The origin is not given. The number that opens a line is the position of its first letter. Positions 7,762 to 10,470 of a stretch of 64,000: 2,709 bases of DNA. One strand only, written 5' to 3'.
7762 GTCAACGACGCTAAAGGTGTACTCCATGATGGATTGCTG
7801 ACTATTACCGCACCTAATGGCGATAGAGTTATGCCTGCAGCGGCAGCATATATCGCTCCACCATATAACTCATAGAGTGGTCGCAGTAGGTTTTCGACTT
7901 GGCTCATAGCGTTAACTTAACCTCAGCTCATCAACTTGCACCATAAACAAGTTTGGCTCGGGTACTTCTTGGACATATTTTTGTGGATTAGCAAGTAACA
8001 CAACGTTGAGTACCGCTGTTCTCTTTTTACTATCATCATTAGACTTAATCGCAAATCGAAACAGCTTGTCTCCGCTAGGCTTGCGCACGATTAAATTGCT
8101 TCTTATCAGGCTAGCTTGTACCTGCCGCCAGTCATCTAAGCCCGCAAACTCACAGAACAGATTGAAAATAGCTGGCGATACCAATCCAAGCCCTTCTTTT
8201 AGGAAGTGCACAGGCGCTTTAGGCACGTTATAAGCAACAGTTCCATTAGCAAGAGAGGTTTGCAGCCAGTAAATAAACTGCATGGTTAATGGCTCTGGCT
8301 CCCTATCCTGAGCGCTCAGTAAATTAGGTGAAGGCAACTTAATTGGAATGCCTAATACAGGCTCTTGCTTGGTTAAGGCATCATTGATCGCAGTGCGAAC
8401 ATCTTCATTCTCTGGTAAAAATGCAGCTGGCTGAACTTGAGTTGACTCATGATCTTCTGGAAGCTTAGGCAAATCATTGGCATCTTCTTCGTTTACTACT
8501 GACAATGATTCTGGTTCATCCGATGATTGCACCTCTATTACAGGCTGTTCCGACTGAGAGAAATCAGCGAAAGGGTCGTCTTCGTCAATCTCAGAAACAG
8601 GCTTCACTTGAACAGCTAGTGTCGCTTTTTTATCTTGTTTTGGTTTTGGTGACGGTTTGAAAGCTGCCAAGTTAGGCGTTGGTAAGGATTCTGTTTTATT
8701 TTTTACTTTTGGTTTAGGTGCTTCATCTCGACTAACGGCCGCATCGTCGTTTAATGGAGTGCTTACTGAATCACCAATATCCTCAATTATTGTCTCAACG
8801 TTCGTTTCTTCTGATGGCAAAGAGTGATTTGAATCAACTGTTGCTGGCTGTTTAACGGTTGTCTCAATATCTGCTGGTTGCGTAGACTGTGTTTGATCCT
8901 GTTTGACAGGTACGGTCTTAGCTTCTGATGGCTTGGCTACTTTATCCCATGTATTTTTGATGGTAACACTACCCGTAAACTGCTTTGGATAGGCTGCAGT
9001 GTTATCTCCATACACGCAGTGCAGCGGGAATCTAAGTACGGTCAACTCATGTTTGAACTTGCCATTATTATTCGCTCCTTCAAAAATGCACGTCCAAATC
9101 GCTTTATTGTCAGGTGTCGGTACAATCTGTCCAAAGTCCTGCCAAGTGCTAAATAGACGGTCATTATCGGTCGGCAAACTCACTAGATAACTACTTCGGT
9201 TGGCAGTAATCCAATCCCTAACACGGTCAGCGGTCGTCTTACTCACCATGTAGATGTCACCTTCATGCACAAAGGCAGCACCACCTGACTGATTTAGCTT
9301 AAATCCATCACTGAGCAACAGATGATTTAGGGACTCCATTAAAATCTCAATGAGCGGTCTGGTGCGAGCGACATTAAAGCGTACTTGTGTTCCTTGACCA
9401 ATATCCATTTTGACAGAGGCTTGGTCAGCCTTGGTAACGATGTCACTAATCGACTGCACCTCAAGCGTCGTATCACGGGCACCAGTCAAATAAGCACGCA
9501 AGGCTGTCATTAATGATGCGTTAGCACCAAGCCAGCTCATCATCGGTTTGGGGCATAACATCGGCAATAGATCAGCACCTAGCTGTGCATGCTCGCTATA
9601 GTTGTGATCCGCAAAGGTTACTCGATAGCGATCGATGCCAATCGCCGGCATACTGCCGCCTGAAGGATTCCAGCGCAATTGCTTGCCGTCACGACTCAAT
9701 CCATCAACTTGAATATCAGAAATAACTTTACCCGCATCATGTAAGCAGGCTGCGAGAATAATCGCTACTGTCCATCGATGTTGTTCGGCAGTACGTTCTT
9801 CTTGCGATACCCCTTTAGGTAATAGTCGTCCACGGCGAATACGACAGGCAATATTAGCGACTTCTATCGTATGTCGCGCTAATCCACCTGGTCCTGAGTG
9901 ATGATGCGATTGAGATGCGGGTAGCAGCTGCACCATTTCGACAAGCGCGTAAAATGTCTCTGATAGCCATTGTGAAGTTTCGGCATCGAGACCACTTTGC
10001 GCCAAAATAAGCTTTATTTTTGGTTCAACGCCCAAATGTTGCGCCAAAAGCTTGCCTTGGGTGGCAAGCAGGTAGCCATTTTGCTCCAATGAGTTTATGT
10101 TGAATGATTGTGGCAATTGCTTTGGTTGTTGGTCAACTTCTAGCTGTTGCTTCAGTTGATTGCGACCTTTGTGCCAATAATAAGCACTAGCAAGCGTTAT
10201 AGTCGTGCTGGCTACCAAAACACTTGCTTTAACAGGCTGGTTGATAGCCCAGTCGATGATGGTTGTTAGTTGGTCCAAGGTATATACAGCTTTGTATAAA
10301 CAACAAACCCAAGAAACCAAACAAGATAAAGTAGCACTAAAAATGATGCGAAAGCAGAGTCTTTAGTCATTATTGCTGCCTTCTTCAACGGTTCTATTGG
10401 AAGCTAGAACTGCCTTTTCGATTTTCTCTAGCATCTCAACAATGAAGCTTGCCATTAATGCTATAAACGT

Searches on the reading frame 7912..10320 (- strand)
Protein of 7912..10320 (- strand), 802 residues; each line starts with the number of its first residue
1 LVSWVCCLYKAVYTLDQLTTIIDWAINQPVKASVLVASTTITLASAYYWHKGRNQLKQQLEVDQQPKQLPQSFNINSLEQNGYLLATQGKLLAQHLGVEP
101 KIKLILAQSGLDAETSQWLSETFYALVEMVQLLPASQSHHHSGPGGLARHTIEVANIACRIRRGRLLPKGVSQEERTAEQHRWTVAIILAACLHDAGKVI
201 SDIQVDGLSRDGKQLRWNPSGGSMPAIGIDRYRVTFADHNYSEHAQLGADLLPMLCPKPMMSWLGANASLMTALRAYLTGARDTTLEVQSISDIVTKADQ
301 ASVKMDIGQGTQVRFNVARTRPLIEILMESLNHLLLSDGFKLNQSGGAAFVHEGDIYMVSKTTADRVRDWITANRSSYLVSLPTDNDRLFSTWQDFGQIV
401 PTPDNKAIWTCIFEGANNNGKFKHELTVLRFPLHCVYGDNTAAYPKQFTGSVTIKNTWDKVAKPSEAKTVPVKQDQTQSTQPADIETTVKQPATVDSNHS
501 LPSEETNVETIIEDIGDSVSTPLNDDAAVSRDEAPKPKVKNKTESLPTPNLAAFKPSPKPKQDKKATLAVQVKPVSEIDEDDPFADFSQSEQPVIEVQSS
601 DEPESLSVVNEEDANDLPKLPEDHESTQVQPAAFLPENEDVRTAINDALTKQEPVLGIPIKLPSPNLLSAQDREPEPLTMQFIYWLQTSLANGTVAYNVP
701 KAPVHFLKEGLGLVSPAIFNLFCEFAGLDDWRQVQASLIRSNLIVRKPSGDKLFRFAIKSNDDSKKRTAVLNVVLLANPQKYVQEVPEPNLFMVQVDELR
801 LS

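Call 10: search_protein_families(library=pfam, proteins=[window:7912-10320:-], max_evalue=0.001)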
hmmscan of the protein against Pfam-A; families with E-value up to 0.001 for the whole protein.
window:7912-10320:- (802 aa): 2 families
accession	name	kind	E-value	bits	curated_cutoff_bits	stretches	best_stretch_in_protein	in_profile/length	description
PF07514.17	TraI_2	-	3.8e-46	158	23.9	1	102-408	20-324/324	Putative helicase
PF07515.17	TraI_2_C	-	3.6e-16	59.8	27.3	1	680-793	4-124/126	Putative conjugal transfer nickase/helicase TraI C-term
